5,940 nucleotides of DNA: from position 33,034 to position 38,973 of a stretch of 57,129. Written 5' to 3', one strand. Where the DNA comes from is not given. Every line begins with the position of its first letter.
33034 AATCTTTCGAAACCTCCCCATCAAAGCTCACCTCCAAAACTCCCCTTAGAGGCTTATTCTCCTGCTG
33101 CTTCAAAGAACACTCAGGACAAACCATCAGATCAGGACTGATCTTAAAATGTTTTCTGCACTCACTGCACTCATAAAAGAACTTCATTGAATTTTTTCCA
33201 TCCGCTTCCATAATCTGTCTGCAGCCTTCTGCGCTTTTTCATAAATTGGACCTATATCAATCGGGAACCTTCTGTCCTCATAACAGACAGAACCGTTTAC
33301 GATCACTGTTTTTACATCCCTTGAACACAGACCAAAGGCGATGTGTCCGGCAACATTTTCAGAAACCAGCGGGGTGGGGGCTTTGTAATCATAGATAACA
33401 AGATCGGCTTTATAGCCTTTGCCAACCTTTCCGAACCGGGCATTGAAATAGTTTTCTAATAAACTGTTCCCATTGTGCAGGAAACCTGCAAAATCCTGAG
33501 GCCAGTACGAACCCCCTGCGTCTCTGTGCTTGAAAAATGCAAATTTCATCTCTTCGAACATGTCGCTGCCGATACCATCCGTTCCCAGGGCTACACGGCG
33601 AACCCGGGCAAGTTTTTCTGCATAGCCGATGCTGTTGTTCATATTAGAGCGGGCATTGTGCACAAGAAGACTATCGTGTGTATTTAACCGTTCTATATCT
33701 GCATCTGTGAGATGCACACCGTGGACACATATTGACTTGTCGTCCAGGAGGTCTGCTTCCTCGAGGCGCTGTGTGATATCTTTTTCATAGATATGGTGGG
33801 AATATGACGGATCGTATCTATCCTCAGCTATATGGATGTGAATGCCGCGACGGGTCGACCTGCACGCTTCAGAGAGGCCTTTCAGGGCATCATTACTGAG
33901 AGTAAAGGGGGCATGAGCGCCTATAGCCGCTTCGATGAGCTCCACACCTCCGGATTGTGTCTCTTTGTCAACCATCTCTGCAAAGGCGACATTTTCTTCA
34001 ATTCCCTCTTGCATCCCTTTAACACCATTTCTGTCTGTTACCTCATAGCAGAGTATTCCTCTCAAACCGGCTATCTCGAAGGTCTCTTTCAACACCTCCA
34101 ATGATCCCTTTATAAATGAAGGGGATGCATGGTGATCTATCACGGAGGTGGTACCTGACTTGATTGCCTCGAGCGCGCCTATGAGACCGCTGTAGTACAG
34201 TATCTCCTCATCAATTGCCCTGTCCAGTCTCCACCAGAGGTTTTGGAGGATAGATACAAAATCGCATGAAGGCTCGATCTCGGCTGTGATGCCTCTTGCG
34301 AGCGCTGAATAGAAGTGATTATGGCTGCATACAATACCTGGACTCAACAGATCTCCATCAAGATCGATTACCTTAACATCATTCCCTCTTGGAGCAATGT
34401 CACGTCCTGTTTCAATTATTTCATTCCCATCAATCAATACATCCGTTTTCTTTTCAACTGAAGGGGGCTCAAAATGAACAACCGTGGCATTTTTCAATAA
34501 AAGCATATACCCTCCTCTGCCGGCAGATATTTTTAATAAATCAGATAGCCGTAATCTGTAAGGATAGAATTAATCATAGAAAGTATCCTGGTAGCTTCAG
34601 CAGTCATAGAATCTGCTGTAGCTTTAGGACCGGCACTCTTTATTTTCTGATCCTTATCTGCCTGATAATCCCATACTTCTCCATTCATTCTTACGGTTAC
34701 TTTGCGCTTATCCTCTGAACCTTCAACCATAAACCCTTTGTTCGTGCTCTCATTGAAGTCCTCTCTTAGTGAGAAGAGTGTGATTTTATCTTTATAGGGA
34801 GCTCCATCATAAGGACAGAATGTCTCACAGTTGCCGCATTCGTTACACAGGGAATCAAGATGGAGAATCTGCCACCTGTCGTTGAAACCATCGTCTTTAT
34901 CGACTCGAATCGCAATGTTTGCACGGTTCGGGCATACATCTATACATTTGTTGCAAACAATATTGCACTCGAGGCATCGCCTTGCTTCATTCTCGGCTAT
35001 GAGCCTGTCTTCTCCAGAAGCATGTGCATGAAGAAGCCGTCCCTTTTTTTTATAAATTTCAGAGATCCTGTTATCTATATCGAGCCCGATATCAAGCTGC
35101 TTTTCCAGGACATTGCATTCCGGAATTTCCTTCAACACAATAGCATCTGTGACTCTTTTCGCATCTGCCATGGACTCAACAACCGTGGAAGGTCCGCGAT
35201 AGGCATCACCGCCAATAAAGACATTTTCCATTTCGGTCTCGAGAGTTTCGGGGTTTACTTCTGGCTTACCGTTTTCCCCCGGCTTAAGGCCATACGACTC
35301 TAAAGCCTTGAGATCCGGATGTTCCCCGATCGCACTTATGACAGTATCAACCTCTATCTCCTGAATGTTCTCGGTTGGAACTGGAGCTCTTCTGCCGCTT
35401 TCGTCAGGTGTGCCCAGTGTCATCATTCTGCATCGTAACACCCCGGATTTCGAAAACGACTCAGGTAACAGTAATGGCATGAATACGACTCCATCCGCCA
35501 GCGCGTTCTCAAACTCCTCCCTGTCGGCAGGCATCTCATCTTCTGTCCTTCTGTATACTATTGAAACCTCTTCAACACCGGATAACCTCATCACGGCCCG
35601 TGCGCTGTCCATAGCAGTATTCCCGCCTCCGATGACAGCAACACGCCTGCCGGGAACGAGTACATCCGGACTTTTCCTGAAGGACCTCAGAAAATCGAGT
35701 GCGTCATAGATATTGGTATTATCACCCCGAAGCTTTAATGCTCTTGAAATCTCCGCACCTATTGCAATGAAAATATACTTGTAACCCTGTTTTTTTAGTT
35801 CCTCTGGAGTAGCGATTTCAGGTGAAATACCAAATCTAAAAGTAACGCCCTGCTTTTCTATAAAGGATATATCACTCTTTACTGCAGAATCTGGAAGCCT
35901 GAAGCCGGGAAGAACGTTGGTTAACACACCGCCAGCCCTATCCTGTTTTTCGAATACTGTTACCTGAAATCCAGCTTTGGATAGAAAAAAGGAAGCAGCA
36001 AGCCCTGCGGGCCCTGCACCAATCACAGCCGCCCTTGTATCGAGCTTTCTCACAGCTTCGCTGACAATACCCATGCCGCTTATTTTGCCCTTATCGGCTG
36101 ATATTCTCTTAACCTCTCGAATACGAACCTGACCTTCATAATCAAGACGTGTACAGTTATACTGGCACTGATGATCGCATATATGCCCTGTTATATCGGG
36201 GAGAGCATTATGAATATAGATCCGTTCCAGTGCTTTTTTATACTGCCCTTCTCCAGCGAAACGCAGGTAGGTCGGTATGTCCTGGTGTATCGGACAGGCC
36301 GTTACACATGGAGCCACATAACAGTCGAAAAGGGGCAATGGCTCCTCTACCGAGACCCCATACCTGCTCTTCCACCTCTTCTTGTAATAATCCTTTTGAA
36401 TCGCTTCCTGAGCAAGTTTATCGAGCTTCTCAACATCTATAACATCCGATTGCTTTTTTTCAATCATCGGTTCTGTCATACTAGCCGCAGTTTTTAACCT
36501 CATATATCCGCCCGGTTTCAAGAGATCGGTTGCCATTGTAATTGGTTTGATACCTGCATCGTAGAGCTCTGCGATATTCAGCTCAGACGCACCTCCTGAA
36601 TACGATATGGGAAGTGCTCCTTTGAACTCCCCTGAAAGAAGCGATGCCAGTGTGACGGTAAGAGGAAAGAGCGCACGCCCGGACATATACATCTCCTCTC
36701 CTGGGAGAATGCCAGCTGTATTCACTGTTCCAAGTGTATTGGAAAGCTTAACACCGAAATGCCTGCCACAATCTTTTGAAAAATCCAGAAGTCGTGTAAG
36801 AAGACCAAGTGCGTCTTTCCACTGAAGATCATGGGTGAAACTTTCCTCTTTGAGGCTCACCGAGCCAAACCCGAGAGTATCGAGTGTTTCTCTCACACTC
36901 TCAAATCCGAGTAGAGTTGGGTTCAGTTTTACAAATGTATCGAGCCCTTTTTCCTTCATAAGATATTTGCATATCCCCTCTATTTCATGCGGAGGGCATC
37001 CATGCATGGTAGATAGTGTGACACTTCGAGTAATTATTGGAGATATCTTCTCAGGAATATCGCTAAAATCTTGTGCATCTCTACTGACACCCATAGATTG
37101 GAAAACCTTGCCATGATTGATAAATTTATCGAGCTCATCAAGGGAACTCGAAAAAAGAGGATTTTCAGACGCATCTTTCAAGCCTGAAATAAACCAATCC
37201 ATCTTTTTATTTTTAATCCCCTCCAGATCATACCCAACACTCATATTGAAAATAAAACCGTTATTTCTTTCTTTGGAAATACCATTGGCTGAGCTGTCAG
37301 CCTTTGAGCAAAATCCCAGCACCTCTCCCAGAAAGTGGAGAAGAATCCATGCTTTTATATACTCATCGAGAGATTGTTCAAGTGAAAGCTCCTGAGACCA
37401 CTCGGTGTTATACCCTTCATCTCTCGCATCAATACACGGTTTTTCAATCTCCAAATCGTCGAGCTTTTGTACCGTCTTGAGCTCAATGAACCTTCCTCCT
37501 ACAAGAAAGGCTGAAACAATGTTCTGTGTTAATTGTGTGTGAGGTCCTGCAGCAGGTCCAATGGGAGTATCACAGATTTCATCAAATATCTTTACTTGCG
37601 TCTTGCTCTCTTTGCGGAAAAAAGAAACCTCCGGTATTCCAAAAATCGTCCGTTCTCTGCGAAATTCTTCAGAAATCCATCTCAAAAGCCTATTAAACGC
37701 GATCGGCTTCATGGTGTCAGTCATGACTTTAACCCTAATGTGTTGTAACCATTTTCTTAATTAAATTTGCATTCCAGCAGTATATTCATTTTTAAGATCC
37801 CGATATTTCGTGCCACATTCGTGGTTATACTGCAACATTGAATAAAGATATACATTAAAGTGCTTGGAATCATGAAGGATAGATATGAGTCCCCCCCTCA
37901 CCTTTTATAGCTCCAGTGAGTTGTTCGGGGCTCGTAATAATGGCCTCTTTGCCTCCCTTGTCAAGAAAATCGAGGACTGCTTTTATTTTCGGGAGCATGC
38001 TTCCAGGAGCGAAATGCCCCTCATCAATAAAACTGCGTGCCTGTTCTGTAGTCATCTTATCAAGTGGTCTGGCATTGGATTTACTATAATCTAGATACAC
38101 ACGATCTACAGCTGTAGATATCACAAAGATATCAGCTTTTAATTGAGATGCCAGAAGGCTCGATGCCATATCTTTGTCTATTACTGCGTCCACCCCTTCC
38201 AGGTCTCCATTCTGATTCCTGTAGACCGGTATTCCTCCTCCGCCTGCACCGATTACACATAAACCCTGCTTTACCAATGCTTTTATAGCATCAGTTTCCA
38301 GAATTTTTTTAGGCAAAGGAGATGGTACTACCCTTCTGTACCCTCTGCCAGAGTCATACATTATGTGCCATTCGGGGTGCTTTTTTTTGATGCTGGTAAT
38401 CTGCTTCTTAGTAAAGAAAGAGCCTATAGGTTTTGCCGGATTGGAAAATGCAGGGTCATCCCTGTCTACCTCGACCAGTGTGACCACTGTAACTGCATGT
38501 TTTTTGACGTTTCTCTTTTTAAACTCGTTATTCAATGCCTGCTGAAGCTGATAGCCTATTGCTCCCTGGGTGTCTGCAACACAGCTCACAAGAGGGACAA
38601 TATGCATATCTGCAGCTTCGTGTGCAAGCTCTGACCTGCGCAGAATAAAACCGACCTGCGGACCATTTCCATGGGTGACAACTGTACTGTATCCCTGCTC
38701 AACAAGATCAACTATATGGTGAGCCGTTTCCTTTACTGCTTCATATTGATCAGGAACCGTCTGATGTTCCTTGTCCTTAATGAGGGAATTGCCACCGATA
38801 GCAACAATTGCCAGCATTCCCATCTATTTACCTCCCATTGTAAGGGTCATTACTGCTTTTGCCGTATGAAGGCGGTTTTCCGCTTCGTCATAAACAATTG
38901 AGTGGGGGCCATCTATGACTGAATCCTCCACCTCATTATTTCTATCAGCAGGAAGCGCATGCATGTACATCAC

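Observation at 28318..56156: A 28-kb purine/urate-type catabolic supercluster that keeps the ygfK-ssnA-ygeW markers but has non-canonical membership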

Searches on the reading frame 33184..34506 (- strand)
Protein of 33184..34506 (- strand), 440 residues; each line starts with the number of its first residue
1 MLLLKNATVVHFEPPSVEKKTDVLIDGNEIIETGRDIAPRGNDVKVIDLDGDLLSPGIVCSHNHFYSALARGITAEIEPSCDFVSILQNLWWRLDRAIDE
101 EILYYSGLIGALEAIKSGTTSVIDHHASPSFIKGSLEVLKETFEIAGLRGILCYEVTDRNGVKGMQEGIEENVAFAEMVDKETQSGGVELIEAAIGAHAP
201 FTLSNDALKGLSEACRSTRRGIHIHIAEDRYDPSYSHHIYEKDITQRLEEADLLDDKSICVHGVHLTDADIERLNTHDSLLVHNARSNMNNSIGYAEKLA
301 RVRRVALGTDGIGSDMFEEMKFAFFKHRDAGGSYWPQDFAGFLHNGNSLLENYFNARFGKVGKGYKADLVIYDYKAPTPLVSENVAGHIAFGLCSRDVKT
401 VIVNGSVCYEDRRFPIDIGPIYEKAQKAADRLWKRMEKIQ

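Call 3: search_protein_families(library=ncbifam, proteins=[window:33184-34506:-], max_evalue=0.00001)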
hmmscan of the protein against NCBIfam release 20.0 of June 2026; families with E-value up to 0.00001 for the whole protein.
window:33184-34506:- (440 aa): 23 families
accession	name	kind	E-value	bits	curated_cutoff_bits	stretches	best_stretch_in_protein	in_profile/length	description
NF005540.0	PRK07203.1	equivalog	1.3e-172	574.5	444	1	1-437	1-443/444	putative aminohydrolase SsnA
TIGR03314.1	Se_ssnA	subfamily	2.9e-171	570.2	455.5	1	2-436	1-441/441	putative selenium metabolism protein SsnA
NF004701.0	PRK06038.1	equivalog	2.4e-51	174.8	609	1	2-436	6-430/432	N-ethylammeline chlorohydrolase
NF006252.0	PRK08393.1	equivalog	5.3e-51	174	617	1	2-430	3-421/424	N-ethylammeline chlorohydrolase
NF005557.0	PRK07228.1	equivalog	4.9e-40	137.6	522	1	2-437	3-442/445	5'-deoxyadenosine deaminase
NF006549.0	PRK09045.1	equivalog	2.7e-35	121.9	540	1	3-431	11-438/444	TRZ/ATZ family hydrolase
NF006056.0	PRK08204.1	subfamily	6.1e-35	120.9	391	1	2-330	5-325/449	hypothetical protein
NF006055.0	PRK08203.1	equivalog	3.8e-33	114.7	532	1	6-435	11-453/455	8-oxoguanine deaminase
NF004995.0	PRK06380.1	subfamily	2.4e-31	109.1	567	1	3-411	4-401/418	metal-dependent hydrolase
NF009059.0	PRK12393.1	equivalog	7.3e-26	90.9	543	1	18-435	26-458/460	amidohydrolase family protein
NF012037.0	PRK15493.1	equivalog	1.9e-24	86.2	779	1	7-406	8-406/435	bifunctional S-methyl-5'-thioadenosine deaminase/S-adenosylhomocysteine deaminase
NF006681.0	PRK09229.1-2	equivalog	7.2e-20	71.1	362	1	16-414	17-430/451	formimidoylglutamate deiminase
NF005211.0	PRK06687.1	equivalog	1.1e-18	67.3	703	1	43-406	45-406/419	TRZ/ATZ family protein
TIGR02967.1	guan_deamin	equivalog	6.3e-15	55.1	375.4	1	42-378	31-366/401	guanine deaminase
NF004801.0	PRK06151.1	subfamily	2e-14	53.3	416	1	166-436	186-466/491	chlorohydrolase family protein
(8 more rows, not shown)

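Call 12: find_encoding_contigs(protein=window:33184-34506:-, flank=10000, max_places=6)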
Protein window:33184-34506:- (440 aa): no gene with exactly this product is on record in the collection.

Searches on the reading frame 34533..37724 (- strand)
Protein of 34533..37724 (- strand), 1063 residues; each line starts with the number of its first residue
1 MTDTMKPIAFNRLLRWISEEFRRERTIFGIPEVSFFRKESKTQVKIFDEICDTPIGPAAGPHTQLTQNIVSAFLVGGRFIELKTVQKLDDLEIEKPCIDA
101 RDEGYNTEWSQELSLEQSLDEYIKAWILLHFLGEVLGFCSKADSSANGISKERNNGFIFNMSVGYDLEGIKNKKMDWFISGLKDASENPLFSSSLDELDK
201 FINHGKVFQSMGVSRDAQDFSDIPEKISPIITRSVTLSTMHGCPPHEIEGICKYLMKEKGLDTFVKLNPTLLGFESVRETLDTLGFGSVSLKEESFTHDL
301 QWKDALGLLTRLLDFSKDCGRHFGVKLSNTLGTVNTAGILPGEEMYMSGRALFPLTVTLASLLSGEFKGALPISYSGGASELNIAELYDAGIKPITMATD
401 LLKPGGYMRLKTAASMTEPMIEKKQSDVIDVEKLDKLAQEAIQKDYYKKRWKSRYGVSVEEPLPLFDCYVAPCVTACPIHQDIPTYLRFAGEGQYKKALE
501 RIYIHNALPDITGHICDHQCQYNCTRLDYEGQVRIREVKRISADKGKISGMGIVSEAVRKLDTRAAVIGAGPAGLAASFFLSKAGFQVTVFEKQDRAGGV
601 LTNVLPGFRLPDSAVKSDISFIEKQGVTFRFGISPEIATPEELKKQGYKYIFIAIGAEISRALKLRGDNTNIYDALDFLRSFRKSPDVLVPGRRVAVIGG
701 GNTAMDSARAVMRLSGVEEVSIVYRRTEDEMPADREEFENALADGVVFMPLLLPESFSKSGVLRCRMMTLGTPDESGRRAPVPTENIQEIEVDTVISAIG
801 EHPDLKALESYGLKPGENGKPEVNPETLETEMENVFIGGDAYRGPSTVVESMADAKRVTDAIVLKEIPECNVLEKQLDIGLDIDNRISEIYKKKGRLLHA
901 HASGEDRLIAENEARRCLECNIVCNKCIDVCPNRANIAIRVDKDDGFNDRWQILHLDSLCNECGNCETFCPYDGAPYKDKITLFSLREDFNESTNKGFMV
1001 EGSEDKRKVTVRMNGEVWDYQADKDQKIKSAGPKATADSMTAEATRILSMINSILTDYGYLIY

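Call 3: search_protein_families(library=ncbifam, proteins=[window:34533-37724:-], max_evalue=0.00001)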
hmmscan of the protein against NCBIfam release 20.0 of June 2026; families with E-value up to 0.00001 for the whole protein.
window:34533-37724:- (1063 aa): 35 families (the best 25 are shown)
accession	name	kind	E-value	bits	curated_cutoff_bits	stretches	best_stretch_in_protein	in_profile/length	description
TIGR03315.1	Se_ygfK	equivalog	0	1373.9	835.3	1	3-1030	2-992/1012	putative selenate reductase subunit YgfK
NF009410.0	PRK12771.1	subfamily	9.4e-100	334.8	516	1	463-972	40-557/566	NAD(P)-binding protein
NF009454.0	PRK12814.1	equivalog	8.2e-89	298.7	916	1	467-862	99-496/657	putative NADPH-dependent glutamate synthase small subunit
NF009414.0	PRK12778.1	equivalog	5.5e-87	292.7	1103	1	458-862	324-745/752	bifunctional dihydroorotate dehydrogenase B NAD binding subunit/NADPH-dependent glutamate synthase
TIGR01316.1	gltA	equivalog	1.4e-79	268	471.75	1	470-862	35-445/449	NADPH-dependent glutamate synthase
NF010590.0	PRK13984.1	equivalog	4.3e-66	223.3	946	1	466-862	193-602/611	putative oxidoreductase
NF009415.0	PRK12779.1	equivalog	1.1e-65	222.1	1519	1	475-863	212-623/944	putative bifunctional glutamate synthase subunit beta/2-polyprenylphenol hydroxylase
TIGR01318.1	gltD_gamma_fam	subfamily_domain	6.6e-61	206.3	482.95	1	466-863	43-462/467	glutamate synthase, small subunit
NF009408.0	PRK12769.1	equivalog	2.8e-58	197.6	1003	1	473-863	236-648/659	formate-dependent uric acid utilization protein AegA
NF009413.0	PRK12775.1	equivalog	4.2e-57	193.7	1895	1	466-964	334-845/1006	putative trifunctional 2-polyprenylphenol hydroxylase/glutamate synthase subunit beta/ferritin domain-containing protein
NF009409.0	PRK12770.1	subfamily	1.7e-51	175.4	343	1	560-862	16-346/360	putative glutamate synthase subunit beta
TIGR01317.1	GOGAT_sm_gam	subfamily_domain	3e-47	161.6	447.7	1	466-714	45-305/485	glutamate synthase small subunit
NF009451.0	PRK12809.1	equivalog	5.7e-46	157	1154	1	470-859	216-627/639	formate-dependent uric acid utilization protein YgfT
NF045663.1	diclust_near_Sec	equivalog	6.8e-41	140.2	530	2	471-658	18-200/759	pyridine nucleotide-disulfide oxidoreductase/dicluster-binding protein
NF045599.1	bili_reduct_long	exception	7.6e-17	60.8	750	1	563-805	382-603/641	bilirubin reductase, long form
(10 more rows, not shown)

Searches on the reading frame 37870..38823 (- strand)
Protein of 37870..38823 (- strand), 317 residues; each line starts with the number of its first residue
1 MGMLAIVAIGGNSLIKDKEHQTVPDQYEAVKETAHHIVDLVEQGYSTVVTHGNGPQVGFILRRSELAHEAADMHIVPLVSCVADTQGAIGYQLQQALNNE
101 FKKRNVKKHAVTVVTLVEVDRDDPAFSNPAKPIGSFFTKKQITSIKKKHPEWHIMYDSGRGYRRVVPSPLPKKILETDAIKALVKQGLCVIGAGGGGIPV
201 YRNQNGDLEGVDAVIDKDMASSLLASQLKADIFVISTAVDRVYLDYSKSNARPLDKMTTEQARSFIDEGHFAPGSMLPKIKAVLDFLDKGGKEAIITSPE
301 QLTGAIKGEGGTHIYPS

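Call 3: search_protein_families(library=ncbifam, proteins=[window:37870-38823:-], max_evalue=0.00001)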
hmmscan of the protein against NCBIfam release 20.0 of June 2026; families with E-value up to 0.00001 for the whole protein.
window:37870-38823:- (317 aa): 7 families
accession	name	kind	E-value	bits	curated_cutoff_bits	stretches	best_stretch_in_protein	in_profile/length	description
NF009007.0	PRK12352.1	subfamily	7.9e-137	455.4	266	1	2-314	2-313/316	carbamate kinase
TIGR00746.1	arcC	equivalog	1.3e-108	362.7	358.25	1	6-315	4-308/309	carbamate kinase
NF009008.0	PRK12354.1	subfamily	8.9e-92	307.5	361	1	4-315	2-299/308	carbamate kinase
NF006926.0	PRK09411.1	equivalog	2.2e-68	230.6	416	1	6-315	5-296/297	carbamate kinase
TIGR00761.1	argB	equivalog_domain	1.5e-09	37.7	151.3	0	198-296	137-231/231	acetylglutamate kinase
NF010661.0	PRK14058.1-3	equivalog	1.2e-06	27.8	251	0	198-315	158-271/283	acetylglutamate/acetylaminoadipate kinase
NF040647.1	IPPK_Arch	equivalog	5.3e-06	25.9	120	0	213-312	150-257/259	isopentenyl phosphate kinase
